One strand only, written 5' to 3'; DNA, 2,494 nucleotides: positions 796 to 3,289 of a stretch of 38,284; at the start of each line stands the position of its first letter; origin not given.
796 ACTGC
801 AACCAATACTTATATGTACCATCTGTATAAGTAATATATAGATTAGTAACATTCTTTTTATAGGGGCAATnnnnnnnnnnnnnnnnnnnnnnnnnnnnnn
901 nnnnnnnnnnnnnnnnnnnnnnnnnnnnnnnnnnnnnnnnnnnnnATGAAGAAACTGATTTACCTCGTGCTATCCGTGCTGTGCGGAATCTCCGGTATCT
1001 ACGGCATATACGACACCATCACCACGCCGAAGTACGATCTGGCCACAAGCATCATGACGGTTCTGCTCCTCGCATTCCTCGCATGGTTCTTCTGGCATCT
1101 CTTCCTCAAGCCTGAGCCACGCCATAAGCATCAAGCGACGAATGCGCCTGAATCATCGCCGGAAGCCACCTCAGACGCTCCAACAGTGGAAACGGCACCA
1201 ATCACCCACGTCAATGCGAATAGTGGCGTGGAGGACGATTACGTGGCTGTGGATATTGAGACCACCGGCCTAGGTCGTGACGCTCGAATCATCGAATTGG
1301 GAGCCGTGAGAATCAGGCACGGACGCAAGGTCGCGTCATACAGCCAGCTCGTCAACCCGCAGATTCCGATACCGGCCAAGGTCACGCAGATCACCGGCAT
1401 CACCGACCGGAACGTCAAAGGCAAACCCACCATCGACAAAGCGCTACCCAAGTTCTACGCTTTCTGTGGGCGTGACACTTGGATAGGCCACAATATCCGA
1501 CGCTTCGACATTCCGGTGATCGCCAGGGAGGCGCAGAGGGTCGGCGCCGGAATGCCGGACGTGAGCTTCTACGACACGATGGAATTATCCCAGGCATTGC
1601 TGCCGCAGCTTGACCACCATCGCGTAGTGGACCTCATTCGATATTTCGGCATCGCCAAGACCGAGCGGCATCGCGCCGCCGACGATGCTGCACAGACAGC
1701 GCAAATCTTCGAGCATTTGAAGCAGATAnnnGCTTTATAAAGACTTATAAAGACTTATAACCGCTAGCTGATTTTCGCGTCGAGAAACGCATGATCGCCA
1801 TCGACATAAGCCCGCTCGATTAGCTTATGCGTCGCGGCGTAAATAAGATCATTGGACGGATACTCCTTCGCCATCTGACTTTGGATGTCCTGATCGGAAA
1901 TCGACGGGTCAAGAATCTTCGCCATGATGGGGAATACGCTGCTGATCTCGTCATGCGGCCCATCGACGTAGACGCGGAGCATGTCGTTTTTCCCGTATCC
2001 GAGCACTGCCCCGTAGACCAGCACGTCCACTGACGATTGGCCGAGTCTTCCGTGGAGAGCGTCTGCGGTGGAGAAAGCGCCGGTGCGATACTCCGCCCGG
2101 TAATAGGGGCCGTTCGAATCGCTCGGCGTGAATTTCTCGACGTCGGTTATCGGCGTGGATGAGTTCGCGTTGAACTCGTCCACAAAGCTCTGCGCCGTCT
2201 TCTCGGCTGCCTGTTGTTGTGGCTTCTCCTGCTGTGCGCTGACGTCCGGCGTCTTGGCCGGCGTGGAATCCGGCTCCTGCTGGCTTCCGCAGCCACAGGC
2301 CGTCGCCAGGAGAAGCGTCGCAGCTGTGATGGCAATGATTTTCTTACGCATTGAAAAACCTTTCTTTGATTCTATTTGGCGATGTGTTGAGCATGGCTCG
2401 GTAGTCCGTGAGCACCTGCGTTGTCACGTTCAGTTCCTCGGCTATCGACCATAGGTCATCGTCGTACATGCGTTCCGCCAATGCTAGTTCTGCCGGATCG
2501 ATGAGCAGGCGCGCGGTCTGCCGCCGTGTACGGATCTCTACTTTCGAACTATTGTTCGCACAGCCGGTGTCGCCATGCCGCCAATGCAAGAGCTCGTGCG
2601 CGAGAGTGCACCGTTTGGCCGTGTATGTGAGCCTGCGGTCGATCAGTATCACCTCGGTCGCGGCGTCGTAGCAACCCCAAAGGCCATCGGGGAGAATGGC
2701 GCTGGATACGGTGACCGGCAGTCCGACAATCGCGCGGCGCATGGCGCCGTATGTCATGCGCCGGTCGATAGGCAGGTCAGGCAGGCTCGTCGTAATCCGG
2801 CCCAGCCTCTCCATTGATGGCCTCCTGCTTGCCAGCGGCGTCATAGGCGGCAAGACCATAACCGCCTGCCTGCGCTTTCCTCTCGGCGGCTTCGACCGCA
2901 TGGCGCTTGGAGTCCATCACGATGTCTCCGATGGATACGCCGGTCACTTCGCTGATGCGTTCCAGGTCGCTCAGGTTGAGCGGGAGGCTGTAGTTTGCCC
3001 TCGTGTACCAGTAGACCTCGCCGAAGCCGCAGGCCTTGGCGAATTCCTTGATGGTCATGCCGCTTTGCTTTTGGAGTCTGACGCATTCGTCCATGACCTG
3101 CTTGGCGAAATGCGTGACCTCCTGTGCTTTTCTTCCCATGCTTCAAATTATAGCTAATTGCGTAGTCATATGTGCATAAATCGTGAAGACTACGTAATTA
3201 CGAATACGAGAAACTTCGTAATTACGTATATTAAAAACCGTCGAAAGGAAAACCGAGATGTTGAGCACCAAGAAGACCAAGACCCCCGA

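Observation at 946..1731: Membrane-tethered DEDDh 3'-5' exonuclease in the prophage accessory (moron) region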

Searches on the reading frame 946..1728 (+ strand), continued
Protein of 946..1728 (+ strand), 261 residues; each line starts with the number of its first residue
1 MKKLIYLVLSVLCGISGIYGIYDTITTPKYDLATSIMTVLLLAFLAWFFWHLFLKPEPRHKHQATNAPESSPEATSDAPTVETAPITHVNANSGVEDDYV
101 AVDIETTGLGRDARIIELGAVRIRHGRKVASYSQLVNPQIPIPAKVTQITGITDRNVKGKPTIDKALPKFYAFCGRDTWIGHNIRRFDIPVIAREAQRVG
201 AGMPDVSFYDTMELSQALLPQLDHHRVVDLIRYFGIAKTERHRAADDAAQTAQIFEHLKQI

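Call 70: find_encoding_contigs(protein=P0143, flank=6000, max_places=2)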
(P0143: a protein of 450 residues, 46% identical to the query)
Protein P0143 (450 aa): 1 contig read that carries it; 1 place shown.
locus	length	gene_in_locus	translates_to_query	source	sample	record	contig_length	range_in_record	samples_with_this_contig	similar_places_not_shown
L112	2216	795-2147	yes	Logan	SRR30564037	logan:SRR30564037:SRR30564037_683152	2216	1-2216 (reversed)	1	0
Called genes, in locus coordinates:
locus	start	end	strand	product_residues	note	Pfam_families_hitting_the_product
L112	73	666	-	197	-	-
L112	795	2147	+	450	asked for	PF00929:RNase_T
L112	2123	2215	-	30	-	?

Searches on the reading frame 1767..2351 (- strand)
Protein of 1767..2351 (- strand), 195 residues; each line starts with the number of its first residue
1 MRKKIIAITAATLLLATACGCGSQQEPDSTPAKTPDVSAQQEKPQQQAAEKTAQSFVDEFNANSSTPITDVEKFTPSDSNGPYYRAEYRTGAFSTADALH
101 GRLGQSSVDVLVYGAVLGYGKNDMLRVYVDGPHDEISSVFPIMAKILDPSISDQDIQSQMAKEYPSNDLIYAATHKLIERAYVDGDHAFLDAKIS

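Call 4: search_protein_families(library=pfam, proteins=[window:1767-2351:-], max_evalue=0.01)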
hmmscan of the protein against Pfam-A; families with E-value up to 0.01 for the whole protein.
window:1767-2351:- (195 aa): 0 families

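Call 5: search_protein_families(library=padloc, proteins=[window:1767-2351:-], max_evalue=0.01)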
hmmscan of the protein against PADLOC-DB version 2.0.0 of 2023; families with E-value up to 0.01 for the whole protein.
window:1767-2351:- (195 aa): 0 families

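Call 6: search_protein_families(library=phrogs, proteins=[window:1767-2351:-], max_evalue=0.01)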
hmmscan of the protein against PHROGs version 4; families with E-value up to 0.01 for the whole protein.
window:1767-2351:- (195 aa): 2 families
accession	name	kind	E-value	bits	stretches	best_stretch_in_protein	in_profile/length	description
phrog_8241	-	unknown function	0.0071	17.7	1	1-65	1-61/143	-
phrog_19157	-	unknown function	0.0088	17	0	2-53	2-53/162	-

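Call 7: search_protein_families(library=ncbifam, proteins=[window:1767-2351:-], max_evalue=0.01)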
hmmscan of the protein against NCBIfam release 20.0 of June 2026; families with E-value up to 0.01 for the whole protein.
window:1767-2351:- (195 aa): 4 families
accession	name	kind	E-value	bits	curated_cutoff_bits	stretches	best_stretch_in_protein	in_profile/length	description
NF047631.1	SodCMycob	equivalog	0.0022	17.6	230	1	6-55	11-60/236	superoxide dismutase[Cu-Zn]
NF041193.1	lipo_SP0191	subfamily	0.0025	17.9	75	1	1-53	1-50/190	SP0191 family lipoprotein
NF045774.1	cytochro_C551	exception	0.0048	16.8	118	1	1-51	1-44/110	cytochrome c551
NF040526.1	SCO0930_lipo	equivalog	0.0098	15.1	275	0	5-58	6-58/311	SCO0930 family lipoprotein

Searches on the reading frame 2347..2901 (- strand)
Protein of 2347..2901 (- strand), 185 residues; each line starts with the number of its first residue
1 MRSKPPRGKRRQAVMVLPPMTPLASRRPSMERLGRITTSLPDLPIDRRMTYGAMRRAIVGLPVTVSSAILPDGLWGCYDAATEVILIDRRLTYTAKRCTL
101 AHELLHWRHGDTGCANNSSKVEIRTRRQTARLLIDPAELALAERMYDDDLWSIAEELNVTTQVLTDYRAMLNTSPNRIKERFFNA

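Call 4: search_protein_families(library=pfam, proteins=[window:2347-2901:-], max_evalue=0.01)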
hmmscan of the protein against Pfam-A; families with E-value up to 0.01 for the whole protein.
window:2347-2901:- (185 aa): 2 families
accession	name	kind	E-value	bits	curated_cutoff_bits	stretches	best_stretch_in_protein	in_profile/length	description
PF06114.19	Peptidase_M78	-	4.9e-10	39.7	22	1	77-164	22-118/123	IrrE N-terminal-like domain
PF20573.4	DUF6782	-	0.0013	18.5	27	1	75-125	69-118/241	Putative metallopeptidase family (DUF6782)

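Call 5: search_protein_families(library=padloc, proteins=[window:2347-2901:-], max_evalue=0.01)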
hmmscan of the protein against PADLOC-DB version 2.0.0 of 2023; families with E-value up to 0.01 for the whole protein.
window:2347-2901:- (185 aa): 0 families

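Call 6: search_protein_families(library=phrogs, proteins=[window:2347-2901:-], max_evalue=0.01)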
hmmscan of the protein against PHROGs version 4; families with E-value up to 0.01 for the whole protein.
window:2347-2901:- (185 aa): 1 family
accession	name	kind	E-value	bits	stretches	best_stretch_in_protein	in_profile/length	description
phrog_87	-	other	1.3e-18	68.5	1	74-166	63-159/227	metallo-protease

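Call 7: search_protein_families(library=ncbifam, proteins=[window:2347-2901:-], max_evalue=0.01)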
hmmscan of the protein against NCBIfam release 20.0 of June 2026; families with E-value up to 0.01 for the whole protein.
window:2347-2901:- (185 aa): 0 families

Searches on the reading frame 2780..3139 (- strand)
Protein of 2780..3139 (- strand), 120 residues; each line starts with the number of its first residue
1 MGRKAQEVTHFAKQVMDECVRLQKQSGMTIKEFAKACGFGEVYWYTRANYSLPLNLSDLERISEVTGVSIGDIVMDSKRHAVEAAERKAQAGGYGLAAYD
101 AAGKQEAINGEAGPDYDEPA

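Call 4: search_protein_families(library=pfam, proteins=[window:2780-3139:-], max_evalue=0.01)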
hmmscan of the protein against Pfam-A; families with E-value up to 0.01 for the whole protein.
window:2780-3139:- (120 aa): 2 families
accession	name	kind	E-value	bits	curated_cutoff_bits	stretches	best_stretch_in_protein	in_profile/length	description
PF13443.12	HTH_26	-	0.002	18.8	22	1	24-74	7-58/63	Cro/C1-type HTH DNA-binding domain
PF13560.12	HTH_31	-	0.003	18.2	27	1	21-69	8-57/64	Helix-turn-helix domain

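Call 5: search_protein_families(library=padloc, proteins=[window:2780-3139:-], max_evalue=0.01)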
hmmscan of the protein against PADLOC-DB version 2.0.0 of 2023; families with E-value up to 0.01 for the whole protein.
window:2780-3139:- (120 aa): 0 families

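Call 6: search_protein_families(library=phrogs, proteins=[window:2780-3139:-], max_evalue=0.01)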
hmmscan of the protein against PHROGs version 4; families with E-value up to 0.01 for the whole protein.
window:2780-3139:- (120 aa): 2 families
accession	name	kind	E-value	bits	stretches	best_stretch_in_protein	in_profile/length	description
phrog_4583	-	transcription regulation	0.00096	20.1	1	7-80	3-76/81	transcriptional repressor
phrog_8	-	transcription regulation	0.0072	16.8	1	21-76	166-218/346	transcriptional regulator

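Call 7: search_protein_families(library=ncbifam, proteins=[window:2780-3139:-], max_evalue=0.01)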
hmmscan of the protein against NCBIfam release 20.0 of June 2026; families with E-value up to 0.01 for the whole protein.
window:2780-3139:- (120 aa): 0 families
